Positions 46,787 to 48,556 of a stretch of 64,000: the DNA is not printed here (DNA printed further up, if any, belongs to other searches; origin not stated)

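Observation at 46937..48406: Orphan radical-SAM/SPASM-like enzyme with a 140-aa N-terminal extension, divergent from the repeat-flanked gene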

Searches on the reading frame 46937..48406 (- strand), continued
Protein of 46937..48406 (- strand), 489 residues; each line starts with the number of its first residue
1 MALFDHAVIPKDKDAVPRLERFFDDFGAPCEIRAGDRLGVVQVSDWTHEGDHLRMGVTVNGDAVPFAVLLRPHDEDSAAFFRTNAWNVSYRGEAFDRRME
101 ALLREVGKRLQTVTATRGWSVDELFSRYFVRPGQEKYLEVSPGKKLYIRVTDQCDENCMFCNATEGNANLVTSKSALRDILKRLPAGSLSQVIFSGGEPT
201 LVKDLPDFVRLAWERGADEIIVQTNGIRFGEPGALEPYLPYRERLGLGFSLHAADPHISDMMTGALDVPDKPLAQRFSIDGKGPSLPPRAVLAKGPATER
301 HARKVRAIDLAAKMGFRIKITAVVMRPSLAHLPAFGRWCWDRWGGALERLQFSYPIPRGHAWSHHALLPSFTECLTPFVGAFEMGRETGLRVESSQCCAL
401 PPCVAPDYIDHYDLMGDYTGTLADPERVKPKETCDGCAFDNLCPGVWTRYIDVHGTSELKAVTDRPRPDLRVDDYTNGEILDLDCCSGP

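Call 17: find_encoding_contigs(protein=P0031, flank=10000, max_places=1)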
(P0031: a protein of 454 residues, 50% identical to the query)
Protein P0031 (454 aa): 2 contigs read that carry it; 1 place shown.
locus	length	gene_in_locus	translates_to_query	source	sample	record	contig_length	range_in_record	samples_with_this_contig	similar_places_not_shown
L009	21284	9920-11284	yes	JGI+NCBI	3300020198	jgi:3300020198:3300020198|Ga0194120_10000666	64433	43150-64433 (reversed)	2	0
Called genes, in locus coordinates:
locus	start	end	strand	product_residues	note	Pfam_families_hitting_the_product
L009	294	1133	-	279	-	PF01209:Ubie_methyltran, PF13847:Methyltransf_31, PF08241:Methyltransf_11, PF08242:Methyltransf_12, PF13649:Methyltransf_25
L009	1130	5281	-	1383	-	PF00211:Guanylate_cyc, PF13191:AAA_16, PF13401:AAA_22 (weak)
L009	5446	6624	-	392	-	PF00512:HisKA, PF02518:HATPase_c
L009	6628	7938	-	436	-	PF00202:Aminotran_3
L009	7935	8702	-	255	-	PF02602:HEM4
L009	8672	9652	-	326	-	PF01379:Porphobil_deam, PF03900:Porphobil_deamC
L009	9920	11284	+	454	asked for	PF04055:Radical_SAM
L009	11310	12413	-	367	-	-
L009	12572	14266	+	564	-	PF00756:Esterase, PF10503:Esterase_PHB (weak)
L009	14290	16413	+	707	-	-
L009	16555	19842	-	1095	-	-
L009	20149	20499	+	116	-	PF04828:GFA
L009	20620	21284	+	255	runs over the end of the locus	PF00483:NTP_transferase, PF12804:NTP_transf_3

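Call 18: find_encoding_contigs(protein=P0009, flank=10000, max_places=1)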
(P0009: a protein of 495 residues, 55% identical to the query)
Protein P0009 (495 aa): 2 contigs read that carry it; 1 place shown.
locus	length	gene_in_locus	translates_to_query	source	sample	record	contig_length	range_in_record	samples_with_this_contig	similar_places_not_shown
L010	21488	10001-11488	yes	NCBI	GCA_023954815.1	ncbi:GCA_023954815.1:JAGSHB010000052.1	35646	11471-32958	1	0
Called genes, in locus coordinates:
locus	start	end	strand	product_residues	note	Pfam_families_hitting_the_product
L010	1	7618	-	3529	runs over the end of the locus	PF00526:Dicty_CTDC, PF13385:Laminin_G_3, PF00526:Dicty_CTDC (weak), PF13385:Laminin_G_3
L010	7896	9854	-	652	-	PF13462:Thioredoxin_4, PF01323:DSBA, PF13098:Thioredoxin_2 (weak), PF13462:Thioredoxin_4, PF01323:DSBA, PF13743:Thioredoxin_5 (weak), PF01323:DSBA, PF13462:Thioredoxin_4, +2 more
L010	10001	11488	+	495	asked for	PF04055:Radical_SAM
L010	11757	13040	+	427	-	-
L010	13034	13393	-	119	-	PF04237:YjbR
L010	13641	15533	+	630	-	PF08757:CotH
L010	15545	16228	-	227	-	-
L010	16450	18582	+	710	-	PF07534:TLD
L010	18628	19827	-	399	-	-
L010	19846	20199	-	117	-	-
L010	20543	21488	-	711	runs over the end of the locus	PF03415:Peptidase_C11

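Call 23: find_encoding_contigs(protein=P0001, flank=10000, max_places=2)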
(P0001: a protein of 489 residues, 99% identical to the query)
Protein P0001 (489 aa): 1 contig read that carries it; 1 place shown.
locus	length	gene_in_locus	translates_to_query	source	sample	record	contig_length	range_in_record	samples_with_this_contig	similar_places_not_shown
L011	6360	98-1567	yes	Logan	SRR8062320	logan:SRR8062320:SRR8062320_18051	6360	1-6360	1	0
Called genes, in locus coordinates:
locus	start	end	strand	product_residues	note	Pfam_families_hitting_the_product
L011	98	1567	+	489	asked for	PF04055:Radical_SAM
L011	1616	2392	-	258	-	PF03703:bPH_2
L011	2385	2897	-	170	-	PF03703:bPH_2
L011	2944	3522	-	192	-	-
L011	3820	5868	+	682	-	PF00512:HisKA, PF02518:HATPase_c, PF00072:Response_reg, PF01627:Hpt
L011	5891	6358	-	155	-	?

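Call 29: search_solved_structures(query=A1, max_evalue=1, show_alignments=2)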
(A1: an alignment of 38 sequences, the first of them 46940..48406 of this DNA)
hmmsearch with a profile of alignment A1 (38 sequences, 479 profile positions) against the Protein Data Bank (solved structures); distinct sequences matched with E-value up to 1: 22.
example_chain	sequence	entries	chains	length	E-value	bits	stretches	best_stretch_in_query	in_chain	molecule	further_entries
7tol_A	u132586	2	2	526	2.9e-08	35.8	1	148-236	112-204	glycerol dibiphytanyl glycerol tetraether - macrocyclic archaeol synthase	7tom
7vob_C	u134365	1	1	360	3.8e-05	25.6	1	137-231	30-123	Cytosylglucuronate decarboxylase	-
7voc_C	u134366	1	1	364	3.9e-05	25.6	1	131-231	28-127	Cytosylglucuronate decarboxylase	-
6efn_A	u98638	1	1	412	0.00017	23.5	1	104-228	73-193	Sporulation killing factor maturation protein SkfB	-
1tv7_A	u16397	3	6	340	0.0003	22.6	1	144-234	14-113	Molybdenum cofactor biosynthesis protein A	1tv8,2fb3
2fb2_A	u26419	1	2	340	0.00031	22.6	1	144-234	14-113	Molybdenum cofactor biosynthesis protein A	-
8wm2_A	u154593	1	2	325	0.00056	21.7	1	140-230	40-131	Fe-S radical SAM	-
6b4c_A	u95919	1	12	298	0.0024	19.6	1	152-230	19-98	Viperin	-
9dgw_A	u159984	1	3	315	0.0027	19.5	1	152-230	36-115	Radical SAM core domain-containing protein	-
9dfw_A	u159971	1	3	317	0.0028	19.4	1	152-230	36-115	Radical SAM core domain-containing protein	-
7n7i_A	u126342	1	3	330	0.0029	19.4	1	152-230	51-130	Viperin-like enzyme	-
5tgs_A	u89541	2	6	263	0.0072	18.1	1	144-219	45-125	7-carboxy-7-deazaguanine synthase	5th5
5vsl_A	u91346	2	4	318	0.017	16.8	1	150-257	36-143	Radical S-adenosyl methionine domain-containing protein 2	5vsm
6q2p_A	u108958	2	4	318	0.017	16.8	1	150-257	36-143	Radical S-adenosyl methionine domain-containing protein 2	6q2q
9dfu_A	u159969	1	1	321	0.028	16.1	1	150-229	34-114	Radical SAM core domain-containing protein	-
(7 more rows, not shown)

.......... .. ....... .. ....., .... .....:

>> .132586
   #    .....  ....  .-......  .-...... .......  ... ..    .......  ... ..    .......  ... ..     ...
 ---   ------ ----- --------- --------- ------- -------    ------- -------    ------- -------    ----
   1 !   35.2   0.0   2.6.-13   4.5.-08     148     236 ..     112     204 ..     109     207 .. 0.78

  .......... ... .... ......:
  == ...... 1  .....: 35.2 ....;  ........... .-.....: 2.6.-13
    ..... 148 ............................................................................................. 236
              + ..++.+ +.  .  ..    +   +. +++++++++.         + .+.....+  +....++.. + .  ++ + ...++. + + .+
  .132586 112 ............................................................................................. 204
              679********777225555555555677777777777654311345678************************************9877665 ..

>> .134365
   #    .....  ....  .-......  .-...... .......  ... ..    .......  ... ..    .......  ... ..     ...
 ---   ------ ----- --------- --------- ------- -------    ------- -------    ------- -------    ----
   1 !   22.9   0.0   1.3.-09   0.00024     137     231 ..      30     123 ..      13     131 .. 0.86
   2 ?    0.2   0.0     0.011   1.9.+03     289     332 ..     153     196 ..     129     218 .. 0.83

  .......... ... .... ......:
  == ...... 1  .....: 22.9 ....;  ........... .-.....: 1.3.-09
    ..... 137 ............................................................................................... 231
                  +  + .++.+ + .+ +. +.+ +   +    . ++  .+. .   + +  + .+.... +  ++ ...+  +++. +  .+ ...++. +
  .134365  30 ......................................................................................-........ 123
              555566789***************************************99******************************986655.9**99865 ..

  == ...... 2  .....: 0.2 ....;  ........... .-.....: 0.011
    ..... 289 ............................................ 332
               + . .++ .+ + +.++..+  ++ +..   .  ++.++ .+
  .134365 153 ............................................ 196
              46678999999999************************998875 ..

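Call 31: find_encoding_contigs(protein=P0044, flank=8000, max_places=1)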
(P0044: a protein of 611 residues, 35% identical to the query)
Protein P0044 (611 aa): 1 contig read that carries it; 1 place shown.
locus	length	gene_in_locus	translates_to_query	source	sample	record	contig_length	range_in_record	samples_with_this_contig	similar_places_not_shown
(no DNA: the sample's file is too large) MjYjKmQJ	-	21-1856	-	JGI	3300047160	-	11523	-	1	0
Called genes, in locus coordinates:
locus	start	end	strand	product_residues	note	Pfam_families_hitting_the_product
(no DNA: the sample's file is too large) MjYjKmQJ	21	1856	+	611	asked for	PF04055:Radical_SAM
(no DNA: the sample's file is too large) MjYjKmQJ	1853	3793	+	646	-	PF01370:Epimerase, PF04055:Radical_SAM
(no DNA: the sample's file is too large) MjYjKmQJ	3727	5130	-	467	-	PF02310:B12-binding, PF04055:Radical_SAM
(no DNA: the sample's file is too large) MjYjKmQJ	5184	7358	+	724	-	PF04055:Radical_SAM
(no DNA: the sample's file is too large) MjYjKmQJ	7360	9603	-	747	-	PF04055:Radical_SAM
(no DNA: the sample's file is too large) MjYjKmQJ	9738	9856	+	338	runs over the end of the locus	PF04055:Radical_SAM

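Call 32: find_encoding_contigs(protein=P0048, flank=8000, max_places=1)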
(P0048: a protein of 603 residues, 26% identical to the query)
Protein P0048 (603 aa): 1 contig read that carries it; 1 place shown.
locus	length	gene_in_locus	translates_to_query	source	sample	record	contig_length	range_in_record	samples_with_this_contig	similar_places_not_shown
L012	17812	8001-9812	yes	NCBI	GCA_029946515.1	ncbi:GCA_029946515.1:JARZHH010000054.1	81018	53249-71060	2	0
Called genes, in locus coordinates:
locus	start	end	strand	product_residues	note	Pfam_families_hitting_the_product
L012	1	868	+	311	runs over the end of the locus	PF01073:3Beta_HSD, PF01370:Epimerase, PF02719:Polysacc_synt_2 (faint), PF04321:RmlD_sub_bind, PF07993:NAD_binding_4 (faint), PF16363:GDP_Man_Dehyd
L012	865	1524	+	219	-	PF02585:PIG-L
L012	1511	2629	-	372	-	PF13579:Glyco_trans_4_4, PF02350:Epimerase_2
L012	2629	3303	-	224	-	PF00535:Glycos_transf_2, PF10111:Glyco_tranf_2_2 (faint), PF13641:Glyco_tranf_2_3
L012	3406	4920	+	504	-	-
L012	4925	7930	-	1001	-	PF04055:Radical_SAM, PF01408:GFO_IDH_MocA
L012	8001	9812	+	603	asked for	PF04055:Radical_SAM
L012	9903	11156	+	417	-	PF01591:6PF2K, PF00300:His_Phos_1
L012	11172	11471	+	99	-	PF14076:DUF4258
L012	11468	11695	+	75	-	PF15731:MqsA_antitoxin (weak)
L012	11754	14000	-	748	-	-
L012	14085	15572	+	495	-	PF10092:DUF2330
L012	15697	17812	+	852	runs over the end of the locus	PF03714:PUD, PF00128:Alpha-amylase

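Call 35: predict_structure(alignment_id=A1)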
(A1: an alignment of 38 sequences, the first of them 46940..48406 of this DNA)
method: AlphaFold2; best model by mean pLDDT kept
length: 489 residues; sequences in the alignment: 38
mean_pLDDT: 87.5   pTM: 0.83
mean pLDDT of the five models: 87.5, 87.4, 86.9, 85.5, 84.2
residues with pLDDT >= 90: 287; 70-90: 154; 50-70: 42; < 50: 6
segments of 3 or more residues with pLDDT < 50: 486-489
pLDDT, mean of each block of 10 residues (from residue 1): 80 87 91 95 92 94 95 94 97 92 97 97 92 89 84 80 76 90 90 80 85 94 90 95 95 94 84 66 53 76 96 97 93 96 95 87 87 95 94 83 90 68 82 90 87 93 89 72 64
secondary structure, 60 per line:
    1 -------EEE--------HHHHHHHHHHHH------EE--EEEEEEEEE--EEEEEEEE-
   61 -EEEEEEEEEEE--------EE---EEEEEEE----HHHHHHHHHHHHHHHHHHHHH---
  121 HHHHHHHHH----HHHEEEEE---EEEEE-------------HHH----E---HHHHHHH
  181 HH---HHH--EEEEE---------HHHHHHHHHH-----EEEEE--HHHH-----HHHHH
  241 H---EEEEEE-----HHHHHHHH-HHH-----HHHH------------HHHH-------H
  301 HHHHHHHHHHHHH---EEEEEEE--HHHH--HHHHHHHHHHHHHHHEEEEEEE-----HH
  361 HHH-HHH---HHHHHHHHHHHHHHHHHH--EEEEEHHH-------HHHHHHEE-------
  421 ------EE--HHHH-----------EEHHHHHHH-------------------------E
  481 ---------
elements in order: E8-10 H19-30 E41-49 E52-59 E62-72 E86-92 H97-117 H121-129 E137-141 E145-149 H174-182 E191-195 H205-214 E220-224 H227-230 H236-241 E245-250 H256-263 H273-276 H289-292 H300-313 E317-323 H326-329 H332-346 E347-353 H359-363 H371-388 E391-395 H406-411 H431-434 H448-454

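Call 44: find_related_loci(query=A1, collection=genome_contigs, flank=8000)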
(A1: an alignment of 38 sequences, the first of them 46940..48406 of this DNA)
Query A1 (489 aa) in genome_contigs; peptide patterns used: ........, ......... (x = any residue, [..] = any of these).
104 stretches matched a pattern; 66 encode a relative of the query (tblastn E <= 1e-3); 65 distinct loci.
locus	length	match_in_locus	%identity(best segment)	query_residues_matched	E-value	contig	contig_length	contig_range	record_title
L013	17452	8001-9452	56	1-488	9e-178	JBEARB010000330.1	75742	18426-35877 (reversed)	MAG: Pseudomonadota bacterium isolate muddycreek_2019_sw_WHONDRS-S19S_0082_B_bin.95 scaffold_871222, whole genome shotgu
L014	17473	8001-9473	55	1-483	6e-177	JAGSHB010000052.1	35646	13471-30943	MAG: Myxococcales bacterium isolate GY13CH_bin.24 k141_206236_length_35646_cov_9.9957, whole genome shotgun sequence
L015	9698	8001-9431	58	4-483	1e-173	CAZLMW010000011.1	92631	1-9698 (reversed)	MAG TPA_asm: uncultured Enterobacteriaceae bacterium isolate binchicken_co46_896 genome assembly, contig: NODE_336_lengt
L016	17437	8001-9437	56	1-483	1e-171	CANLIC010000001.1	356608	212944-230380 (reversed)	MAG: Myxococcales bacterium isolate TH-Jun18-32 genome assembly, contig: TH-Jun18-C4, whole genome shotgun sequence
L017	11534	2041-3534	53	1-484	1e-170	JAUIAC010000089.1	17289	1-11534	MAG: bacterium isolate 5_bin.26 NODE_2490_length_17289_cov_3.702424, whole genome shotgun sequence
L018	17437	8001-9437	52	1-483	2e-166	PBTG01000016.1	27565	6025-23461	MAG: Myxococcales bacterium isolate NP66 MHASMcontig_6790, whole genome shotgun sequence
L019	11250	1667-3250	49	1-483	6e-164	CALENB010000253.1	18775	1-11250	MAG TPA_asm: uncultured Myxococcales bacterium isolate ERR2206774_bin.79_CONCOCT_v1.1_MAG genome assembly, contig: ERZ88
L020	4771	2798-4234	55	1-483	1e-164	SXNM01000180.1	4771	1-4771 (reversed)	MAG: Proteobacteria bacterium isolate F1-120-MAGs196 F1-120__c367040, whole genome shotgun sequence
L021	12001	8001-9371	48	1-486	1e-154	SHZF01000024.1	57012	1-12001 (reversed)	MAG: Myxococcales bacterium isolate Baikal-deep-G138 BACOMB-C2085, whole genome shotgun sequence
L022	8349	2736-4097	51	1-486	2e-154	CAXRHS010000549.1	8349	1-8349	MAG: Myxococcota bacterium isolate CJ01B_8.15 genome assembly, contig: k141_1521347, whole genome shotgun sequence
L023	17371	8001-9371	49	1-488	1e-153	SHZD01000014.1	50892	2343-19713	MAG: Myxococcales bacterium isolate Baikal-deep-G136 BACOMB-C2648, whole genome shotgun sequence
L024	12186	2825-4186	49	1-486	1e-151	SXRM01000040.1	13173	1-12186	MAG: Proteobacteria bacterium isolate F1-140-MAGs058 F1-140__c47268, whole genome shotgun sequence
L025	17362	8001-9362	50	1-486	2e-151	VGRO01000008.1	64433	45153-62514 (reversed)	MAG: Deltaproteobacteria bacterium isolate M_DeepCast_65m_m1_011 M_DeepCast_65m_m1_011_Ga0194120_10000666, whole genome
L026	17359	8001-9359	49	1-486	1e-149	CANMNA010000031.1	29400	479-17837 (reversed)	MAG: Myxococcales bacterium isolate ZH-15may19-284 genome assembly, contig: ZH-15May19-c3392, whole genome shotgun seque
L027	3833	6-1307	49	20-483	5e-152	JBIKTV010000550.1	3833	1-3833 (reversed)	MAG: Myxococcota bacterium isolate ME2015-07-30_3300044647_group6_bin219 Rohwer_bin1498_scaffold_46814_c1, whole genome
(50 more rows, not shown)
